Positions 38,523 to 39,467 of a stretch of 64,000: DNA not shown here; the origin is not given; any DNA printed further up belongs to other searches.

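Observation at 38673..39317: AT-rich 214-aa ORF carrying an RNxxxH HEPN-type motif, inserted directly onto the hicA toxin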

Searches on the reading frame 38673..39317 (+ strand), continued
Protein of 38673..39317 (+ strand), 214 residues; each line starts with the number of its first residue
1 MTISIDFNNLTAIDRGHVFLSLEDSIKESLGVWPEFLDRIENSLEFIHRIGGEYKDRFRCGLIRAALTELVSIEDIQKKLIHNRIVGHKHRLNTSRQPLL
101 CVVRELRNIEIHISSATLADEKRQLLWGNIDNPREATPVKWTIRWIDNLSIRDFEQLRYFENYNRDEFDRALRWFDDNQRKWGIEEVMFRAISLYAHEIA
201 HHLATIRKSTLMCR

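Call 35: search_protein_families(library=pfam, proteins=[L012:3765-8828:+, L012:8859-9314:+, L012:9332-9940:+, L012:9959-10636:+, L007:519-1424:+, L007:1773-2909:+, L003:340-1380:+, L003:1400-2449:+, L006:8810-9574:+, L008:7360-7803:+], max_evalue=0.01)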
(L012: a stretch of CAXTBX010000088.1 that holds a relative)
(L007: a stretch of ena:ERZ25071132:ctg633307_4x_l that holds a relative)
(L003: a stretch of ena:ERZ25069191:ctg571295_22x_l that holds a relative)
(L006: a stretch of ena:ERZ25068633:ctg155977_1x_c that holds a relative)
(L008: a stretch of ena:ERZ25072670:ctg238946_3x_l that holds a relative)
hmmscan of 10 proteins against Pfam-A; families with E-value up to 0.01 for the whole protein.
L012:3765-8828:+ (1688 aa): 4 families
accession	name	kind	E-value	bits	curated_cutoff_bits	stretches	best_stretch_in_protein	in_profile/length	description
PF18884.5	TSP3_bac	-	3.8e-08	33.5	25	1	443-464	1-22/22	Bacterial TSP3 repeat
PF00041.27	fn3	-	1.9e-06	28.4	25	1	337-422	2-83/84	Fibronectin type III domain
PF02369.22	Big_1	-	0.0025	18.3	34.9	1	242-325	19-92/93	Bacterial Ig-like domain (group 1)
PF09533.15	DUF2380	-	0.0028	17.6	26.3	1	1582-1652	94-160/187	Predicted lipoprotein of unknown function (DUF2380)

L012:8859-9314:+ (152 aa): 0 families

L012:9332-9940:+ (203 aa): 0 families

L012:9959-10636:+ (226 aa): 0 families

L007:519-1424:+ (302 aa): 0 families

L007:1773-2909:+ (379 aa): 0 families

L003:340-1380:+ (347 aa): 3 families
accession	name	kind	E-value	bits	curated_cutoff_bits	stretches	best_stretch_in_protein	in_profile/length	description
PF14281.12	PDDEXK_4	-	2e-05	25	22.3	1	11-123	9-128/183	PD-(D/E)XK nuclease superfamily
PF02234.24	CDI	-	0.0035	17.8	25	1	315-326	29-40/49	Cyclin-dependent kinase inhibitor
PF13588.12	HSDR_N_2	-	0.0037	17.8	25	1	66-122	34-86/110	Type I restriction enzyme R protein N terminus (HSDR_N)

L003:1400-2449:+ (350 aa): 1 family
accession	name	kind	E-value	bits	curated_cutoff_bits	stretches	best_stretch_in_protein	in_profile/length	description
PF01939.22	NucS_C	-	0.0072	16.7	24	0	46-111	4-66/124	Endonuclease NucS C-terminal domain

L006:8810-9574:+ (255 aa): 1 family
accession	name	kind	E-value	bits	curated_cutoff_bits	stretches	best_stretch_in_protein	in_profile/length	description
PF04471.18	Mrr_cat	-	0.00032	21.2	21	1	18-88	6-68/115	Restriction endonuclease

L008:7360-7803:+ (148 aa): 0 families

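Call 41: fold_search(model_id=the predicted structure, library=viral)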
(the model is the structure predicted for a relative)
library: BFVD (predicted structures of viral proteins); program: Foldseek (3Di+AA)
matches with E <= 10: 232; with E <= 0.001: 0
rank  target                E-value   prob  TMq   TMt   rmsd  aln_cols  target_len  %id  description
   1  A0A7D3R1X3            1.6e-01  0.10  0.17  0.15  21.9       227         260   12  Uncharacterized protein [Fadolivirus FV1/VV64]
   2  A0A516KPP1            1.9e-01  0.38  0.30  0.37  18.2       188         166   13  (no name in the UniProt tables at hand)
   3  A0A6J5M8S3            4.5e-01  0.05  0.13  0.13  42.6       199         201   16  Uncharacterized protein [uncultured Caudovirales phage]
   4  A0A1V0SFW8            5.2e-01  0.06  0.14  0.14  17.4       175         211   11  Uncharacterized protein [Hokovirus HKV1]
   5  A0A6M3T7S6            5.8e-01  0.18  0.21  0.24  16.2       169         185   11  (no name in the UniProt tables at hand)
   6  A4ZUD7                6.4e-01  0.33  0.30  0.37  12.1       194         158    7  Uncharacterized protein ORF158 [Acidianus bottle-shaped virus (isolate Italy/Pozzuoli)]
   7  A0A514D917            6.8e-01  0.07  0.14  0.15  16.4       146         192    9  (no name in the UniProt tables at hand)
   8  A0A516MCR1            7.2e-01  0.14  0.22  0.27  11.3       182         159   11  (no name in the UniProt tables at hand)
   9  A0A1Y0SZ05            7.2e-01  0.09  0.15  0.23  13.0       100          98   16  Uncharacterized protein [Pseudomonas phage Phabio]
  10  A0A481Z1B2            7.2e-01  0.04  0.14  0.13  20.2       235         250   13  Uncharacterized protein [Mimivirus LCMiAC02]
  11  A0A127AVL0            7.5e-01  0.08  0.15  0.21   9.1        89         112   20  Uncharacterized protein [Xanthomonas phage f30-Xaj]
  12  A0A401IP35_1          1.0e+00  0.06  0.19  0.07  19.2       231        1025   11  Wsv143-like protein [Hemigrapsus takanoi nimavirus]
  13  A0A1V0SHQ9            1.0e+00  0.04  0.14  0.14  23.5       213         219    8  Uncharacterized protein [Klosneuvirus KNV1]
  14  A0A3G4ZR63            1.1e+00  0.09  0.17  0.05  10.2       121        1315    9  Flap endonuclease 1 [Dasosvirus sp.]
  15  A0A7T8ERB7            1.1e+00  0.04  0.15  0.15  15.6       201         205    8  Uncharacterized protein [Flavobacterium phage vB_FspM_immuto_2-6A]
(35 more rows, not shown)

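Call 42: search_protein_families(library=pfam, alignment_id=A1, max_evalue=10)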
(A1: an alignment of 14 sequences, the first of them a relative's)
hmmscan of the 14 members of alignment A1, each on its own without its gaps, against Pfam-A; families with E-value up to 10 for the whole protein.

A. member 1, P0001 (214 aa): 1 family
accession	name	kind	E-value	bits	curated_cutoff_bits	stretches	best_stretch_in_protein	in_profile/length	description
PF02474.21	NodA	-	0.07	13.2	22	1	138-208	3-73/195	Nodulation protein A (NodA)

B. families by the number of members that match (of 14 scanned): 8 families
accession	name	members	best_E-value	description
PF25673.1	Terminase_7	2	0.0067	Phage terminase small subunit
PF24111.1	DUF7386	2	0.036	Family of unknown function (DUF7386)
PF02474.21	NodA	1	0.07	Nodulation protein A (NodA)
PF15587.11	Imm9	1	0.1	Immunity protein 9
PF09633.15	DUF2023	1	0.13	Protein of unknown function (DUF2023)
PF08549.15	SWI-SNF_Ssr4_N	1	0.2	SWI/SNF and RSC complexes subunit Ssr4 N-terminal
PF18730.6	HEPN_Cthe2314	1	0.2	Cthe_2314-like HEPN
PF20751.3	SP2_M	1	0.25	Structural protein 2 second domain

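Call 43: search_protein_representatives(alignment_id=A1)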
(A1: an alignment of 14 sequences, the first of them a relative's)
Query: 14 sequences, 209 profile positions. Proteins with E-value up to 0.001 (for the whole library): 277; up to 1e-10: 199; up to 1e-30: 42. The best 150 are listed.
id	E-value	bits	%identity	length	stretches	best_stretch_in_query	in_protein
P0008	1.3e-95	335.1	-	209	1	1-208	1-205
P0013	2.3e-94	331.0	-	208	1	3-208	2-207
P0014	1.7e-89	315.0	-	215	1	3-208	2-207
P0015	3.5e-64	232.3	-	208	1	1-205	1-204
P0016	1.2e-63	230.6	-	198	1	1-202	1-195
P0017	2.0e-63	229.9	-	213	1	3-207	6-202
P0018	6.4e-63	228.2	-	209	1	2-205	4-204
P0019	6.7e-63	228.2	-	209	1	3-202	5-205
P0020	7.3e-62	224.8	-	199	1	1-201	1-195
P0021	9.7e-58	211.3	-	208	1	1-205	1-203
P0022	1.1e-55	204.6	-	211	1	3-206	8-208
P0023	1.0e-44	168.7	-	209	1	5-198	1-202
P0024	6.4e-43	162.9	-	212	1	3-203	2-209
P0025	1.3e-42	161.9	-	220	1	6-204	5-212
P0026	1.4e-41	158.5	-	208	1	5-204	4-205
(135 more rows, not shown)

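Call 45: search_protein_families(library=pfam, alignment_id=A2, max_evalue=1)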
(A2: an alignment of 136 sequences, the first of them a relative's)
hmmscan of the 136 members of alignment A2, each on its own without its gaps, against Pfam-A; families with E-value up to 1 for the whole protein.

A. member 1, P0001 (214 aa): 1 family
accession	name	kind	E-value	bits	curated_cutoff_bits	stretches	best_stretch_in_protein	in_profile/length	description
PF02474.21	NodA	-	0.07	13.2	22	1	138-208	3-73/195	Nodulation protein A (NodA)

B. families by the number of members that match (of 136 scanned): 64 families (the first 25 are shown)
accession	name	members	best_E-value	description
PF18730.6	HEPN_Cthe2314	2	0.0054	Cthe_2314-like HEPN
PF25673.1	Terminase_7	2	0.0067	Phage terminase small subunit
PF24111.1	DUF7386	2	0.055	Family of unknown function (DUF7386)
PF01337.24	Barstar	2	0.07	Barstar (barnase inhibitor)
PF14823.11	Sirohm_synth_C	1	0.0016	Sirohaem biosynthesis protein C-terminal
PF24737.1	DUF7688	1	0.0023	Domain of unknown function (DUF7688)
PF01217.26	Clat_adaptor_s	1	0.003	Clathrin adaptor complex small chain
PF19935.4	DUF6398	1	0.0036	Domain of unknown function (DUF6398)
PF19259.5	Ty3_capsid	1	0.0056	Ty3 transposon capsid-like protein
PF06276.17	FhuF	1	0.013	Ferric iron reductase FhuF-like transporter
PF18373.7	Spectrin_2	1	0.014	Spectrin like domain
PF22724.1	NCAB1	1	0.018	NACHT C-terminal Alpha/Beta 1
PF17971.7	LIFR_D2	1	0.023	Leukemia inhibitory factor receptor D2 domain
PF07882.17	Fucose_iso_N2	1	0.024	L-fucose isomerase, second N-terminal domain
PF12552.13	DUF3741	1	0.036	Protein of unknown function (DUF3741)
PF18728.6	HEPN_AbiV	1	0.052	AbiV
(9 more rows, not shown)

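Call 46: search_solved_structures(query=A2, max_evalue=10, show_alignments=4)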
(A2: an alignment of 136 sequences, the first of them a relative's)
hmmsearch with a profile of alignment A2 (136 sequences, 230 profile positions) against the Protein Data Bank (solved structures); distinct sequences matched with E-value up to 10: 2.
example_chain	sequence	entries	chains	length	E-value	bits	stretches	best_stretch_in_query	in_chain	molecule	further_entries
4yxy_A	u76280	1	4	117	0.16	14.5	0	155-182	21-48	dTor_9x31L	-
6tmh_A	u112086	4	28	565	1.2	11.6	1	64-89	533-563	ATP synthase subunit alpha,subunit alpha | ATP synthase subunit alpha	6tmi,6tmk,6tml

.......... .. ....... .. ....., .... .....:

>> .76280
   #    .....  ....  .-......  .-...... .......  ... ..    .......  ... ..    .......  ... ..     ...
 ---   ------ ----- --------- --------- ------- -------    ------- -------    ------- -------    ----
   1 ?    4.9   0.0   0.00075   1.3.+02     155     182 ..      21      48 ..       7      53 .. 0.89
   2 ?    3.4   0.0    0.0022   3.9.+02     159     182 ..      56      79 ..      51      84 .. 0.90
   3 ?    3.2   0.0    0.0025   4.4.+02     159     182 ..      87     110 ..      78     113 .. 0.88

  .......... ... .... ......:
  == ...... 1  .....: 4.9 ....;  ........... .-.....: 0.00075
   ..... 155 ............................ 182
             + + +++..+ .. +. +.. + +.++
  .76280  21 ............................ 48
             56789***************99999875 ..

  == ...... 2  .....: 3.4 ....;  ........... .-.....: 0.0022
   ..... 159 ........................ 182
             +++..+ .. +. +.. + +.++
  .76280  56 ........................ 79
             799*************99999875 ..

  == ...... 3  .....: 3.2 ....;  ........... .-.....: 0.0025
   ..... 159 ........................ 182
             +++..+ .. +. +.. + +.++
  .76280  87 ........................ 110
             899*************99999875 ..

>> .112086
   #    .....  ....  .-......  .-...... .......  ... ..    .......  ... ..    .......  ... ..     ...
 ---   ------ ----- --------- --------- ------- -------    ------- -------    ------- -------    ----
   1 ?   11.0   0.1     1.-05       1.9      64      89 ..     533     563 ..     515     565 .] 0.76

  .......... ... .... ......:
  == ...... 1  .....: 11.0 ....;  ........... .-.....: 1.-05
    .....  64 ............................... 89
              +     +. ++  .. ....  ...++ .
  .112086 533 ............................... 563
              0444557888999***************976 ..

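Call 50: search_protein_families(library=padloc, alignment_id=A2, max_evalue=1)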
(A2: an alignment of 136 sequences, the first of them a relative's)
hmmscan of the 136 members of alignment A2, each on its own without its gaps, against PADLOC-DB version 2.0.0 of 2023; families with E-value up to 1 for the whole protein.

A. member 1, P0001 (214 aa): 0 families

B. families by the number of members that match (of 136 scanned): 8 families
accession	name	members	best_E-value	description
PDLC01661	Cas13Nterm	1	0.0022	Cas effector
PDLC00774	Cyclase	1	0.012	oligonucleotide-cyclase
PDLC00616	ZorC1|ZorC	1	0.021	EH signature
PDLC03806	RTasYodC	1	0.022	DRT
PDLC00453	JetA1|JetA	1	0.022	DUF5716 domain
PDLC03089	Specificity_I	1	0.026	Type I specificity subunit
PDLC02724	PbeC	1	0.031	PbeC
PDLC00140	GajB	1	0.049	UrvD helicase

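Call 53: find_encoding_contigs(protein=P0001, flank=6000, max_places=4)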
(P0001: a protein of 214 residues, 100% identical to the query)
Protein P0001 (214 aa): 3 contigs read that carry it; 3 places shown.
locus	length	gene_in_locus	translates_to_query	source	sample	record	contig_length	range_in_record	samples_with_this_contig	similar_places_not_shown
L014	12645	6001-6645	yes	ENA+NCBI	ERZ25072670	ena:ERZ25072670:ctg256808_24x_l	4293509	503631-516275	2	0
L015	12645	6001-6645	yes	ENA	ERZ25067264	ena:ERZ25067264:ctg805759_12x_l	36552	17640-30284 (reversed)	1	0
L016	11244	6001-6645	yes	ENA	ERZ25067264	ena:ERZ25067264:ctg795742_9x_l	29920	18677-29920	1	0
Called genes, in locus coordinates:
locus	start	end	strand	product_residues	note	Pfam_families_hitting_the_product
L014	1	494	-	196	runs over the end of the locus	PF00293:NUDIX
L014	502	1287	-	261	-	PF05721:PhyH (weak)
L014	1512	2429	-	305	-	PF00291:PALP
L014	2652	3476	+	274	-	PF05721:PhyH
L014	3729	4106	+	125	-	PF05534:HicB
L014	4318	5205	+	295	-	-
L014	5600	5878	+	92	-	-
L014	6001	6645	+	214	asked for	-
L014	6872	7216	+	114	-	PF05534:HicB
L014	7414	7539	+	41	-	-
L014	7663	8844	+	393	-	PF01261:AP_endonuc_2 (weak), PF03786:UxuA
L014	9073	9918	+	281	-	PF05721:PhyH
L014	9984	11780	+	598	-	PF24521:Ank_KRIT1, PF12796:Ank_2, PF13637:Ank_4 (weak), PF00023:Ank (weak), PF12796:Ank_2 (weak), PF00023:Ank (weak), PF12796:Ank_2, PF12796:Ank_2, +4 more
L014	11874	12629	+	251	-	PF05175:MTS (weak), PF05401:NodS, PF01209:Ubie_methyltran, PF13489:Methyltransf_23, PF13847:Methyltransf_31, PF08241:Methyltransf_11, PF08242:Methyltransf_12, PF13649:Methyltransf_25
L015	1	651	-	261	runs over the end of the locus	PF05721:PhyH (weak)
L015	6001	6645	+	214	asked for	-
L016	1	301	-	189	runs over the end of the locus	PF00293:NUDIX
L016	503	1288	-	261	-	PF05721:PhyH (weak)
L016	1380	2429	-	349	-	PF00291:PALP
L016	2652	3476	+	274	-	PF05721:PhyH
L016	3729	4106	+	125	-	PF05534:HicB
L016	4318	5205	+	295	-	-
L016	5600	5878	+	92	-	-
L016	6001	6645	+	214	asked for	-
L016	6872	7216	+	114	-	PF05534:HicB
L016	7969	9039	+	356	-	PF03786:UxuA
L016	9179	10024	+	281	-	PF05721:PhyH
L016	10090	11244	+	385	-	?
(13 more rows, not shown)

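Call 54: predict_structure(alignment_id=A2)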
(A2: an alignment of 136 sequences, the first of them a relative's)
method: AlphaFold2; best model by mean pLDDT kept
length: 214 residues; sequences in the alignment: 136
mean_pLDDT: 97.0   pTM: 0.92
mean pLDDT of the five models: 97.0, 96.5, 96.5, 96.4, 96.2
residues with pLDDT >= 90: 210; 70-90: 4; 50-70: 0; < 50: 0
segments of 3 or more residues with pLDDT < 50: none
pLDDT, mean of each block of 10 residues (from residue 1): 96 96 98 98 98 97 98 97 94 98 97 95 96 96 98 97 98 98 98 98 95 89
secondary structure, 60 per line:
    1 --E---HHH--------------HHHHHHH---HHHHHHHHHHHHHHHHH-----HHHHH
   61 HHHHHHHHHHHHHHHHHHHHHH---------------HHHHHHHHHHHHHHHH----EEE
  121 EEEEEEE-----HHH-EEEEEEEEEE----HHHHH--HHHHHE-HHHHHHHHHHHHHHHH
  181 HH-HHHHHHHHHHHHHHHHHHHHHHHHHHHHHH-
elements in order: H24-30 H34-50 H56-82 H98-113 E118-127 E137-146 H151-155 H158-162 H165-182 H184-213

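Call 57: fold_search(model_id=the predicted structure, library=pdb)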
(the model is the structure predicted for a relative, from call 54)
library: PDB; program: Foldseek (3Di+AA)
matches with E <= 10: 120; with E <= 0.001: 0
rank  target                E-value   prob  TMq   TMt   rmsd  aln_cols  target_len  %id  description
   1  6w1w_A                8.1e-02  0.18  0.18  0.13  21.1       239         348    6  Crystal Structure of Motility Associated Killing Factor B from Vibrio cholerae (released 2020-03-25)
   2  6t8d                  2.1e-01  0.13  0.19  0.12  21.4       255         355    8  The cytotoxin MakB from Vibrio cholerae (released 2020-11-18)
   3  4k1p_F                4.6e-01  0.11  0.20  0.15  19.1       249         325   10  Structure of the NheA component of the Nhe toxin from Bacillus cereus (released 2013-09-18)
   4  6w1w_B                6.0e-01  0.08  0.19  0.13  21.0       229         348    6  Crystal Structure of Motility Associated Killing Factor B from Vibrio cholerae (released 2020-03-25)
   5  8iep_C                8.5e-01  0.14  0.27  0.23  14.7       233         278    9  Cryo-EM structure of GPR156C/D of G-protein free GPR156 (local refine) (released 2024-02-14)
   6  8iei_A                1.0e+00  0.16  0.29  0.25  14.7       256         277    5  Cryo-EM structure of GPR156A/B of G-protein free GPR156 (local refine) (released 2024-02-14)
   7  4k1p_C                1.2e+00  0.06  0.19  0.14  20.2       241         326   10  Structure of the NheA component of the Nhe toxin from Bacillus cereus (released 2013-09-18)
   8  5d80_g                1.2e+00  0.06  0.18  0.18  24.3       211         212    7  Crystal Structure of Yeast V1-ATPase in the Autoinhibited Form (released 2016-06-08)
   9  6m9g_B                1.3e+00  0.12  0.19  0.16  12.9       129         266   14  BbvCI B2 dimer with Ta6Br14 clusters (released 2018-11-14)
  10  5d80_G                1.5e+00  0.06  0.19  0.18  22.0       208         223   11  Crystal Structure of Yeast V1-ATPase in the Autoinhibited Form (released 2016-06-08)
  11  7a26_EEE              1.5e+00  0.04  0.17  0.12  19.7       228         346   10  Structure of soluble SmhA crystal form 1 of the tripartite alpha-pore forming toxin, Smh, from Serratia marcescens. (released 2021-03-31)
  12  3jrm_O                1.6e+00  0.10  0.25  0.25  13.3       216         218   12  Crystal structure of archaeal 20S proteasome in complex with mutated P26 activator (released 2009-11-03)
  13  8iei_B                1.7e+00  0.16  0.34  0.28  14.0       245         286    6  Cryo-EM structure of GPR156A/B of G-protein free GPR156 (local refine) (released 2024-02-14)
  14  1aep                  1.9e+00  0.08  0.20  0.26  16.9       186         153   13  MOLECULAR STRUCTURE OF AN APOLIPOPROTEIN DETERMINED AT 2.5-ANGSTROMS RESOLUTION (released 1994-01-31)
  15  6uo8_B                2.0e+00  0.06  0.25  0.11  16.8       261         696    8  Human metabotropic GABA(B) receptor bound to agonist SKF97541 and positive allosteric modulator GS39783 (released 2020-06-10)
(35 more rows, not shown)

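Call 58: find_homologous_proteins(query=A2, max_evalue=0.01)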
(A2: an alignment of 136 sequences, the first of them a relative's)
Query A2 (136 sequences) (214 aa, profile of the alignment): 37 proteins with E <= 0.01 among 6673 candidates.
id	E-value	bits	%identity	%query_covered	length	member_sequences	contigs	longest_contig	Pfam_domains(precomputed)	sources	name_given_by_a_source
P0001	1.4e-70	255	100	100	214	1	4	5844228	-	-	-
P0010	8.2e-68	246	52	96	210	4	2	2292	-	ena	-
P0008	6.5e-67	243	55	96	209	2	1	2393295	-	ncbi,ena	-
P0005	1.1e-66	242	55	93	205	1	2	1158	-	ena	-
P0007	1.2e-66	242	55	96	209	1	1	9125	-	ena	-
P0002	4.4e-65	237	74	96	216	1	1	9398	-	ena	-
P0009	2.9e-64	235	50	94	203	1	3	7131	-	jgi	jgi:hypothetical protein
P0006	9.0e-63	230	53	95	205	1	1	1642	-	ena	-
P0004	2.4e-62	228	67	100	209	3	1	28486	-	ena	-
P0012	4.8e-62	227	50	95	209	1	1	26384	-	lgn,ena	-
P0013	1.6e-61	226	47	95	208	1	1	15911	-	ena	-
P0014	2.7e-61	225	48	92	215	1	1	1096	-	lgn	-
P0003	3.9e-61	224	75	96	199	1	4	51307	-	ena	-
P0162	1.4e-55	206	25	92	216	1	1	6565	-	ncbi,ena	-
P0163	5.3e-54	201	23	92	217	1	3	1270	-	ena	-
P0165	4.1e-53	198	26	92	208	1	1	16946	-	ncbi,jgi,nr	ncbi:MAG: hypothetical protein JZU65_20515 [Chlorobium sp.]|nr:hypothetical protein [Chlorobium sp.]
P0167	4.8e-52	195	24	93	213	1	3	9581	-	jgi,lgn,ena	-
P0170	3.1e-48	182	25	91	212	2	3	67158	-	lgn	-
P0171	2.2e-47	179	26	92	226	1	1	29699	-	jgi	jgi:hypothetical protein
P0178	1.1e-39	154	23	91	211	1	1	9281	-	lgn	-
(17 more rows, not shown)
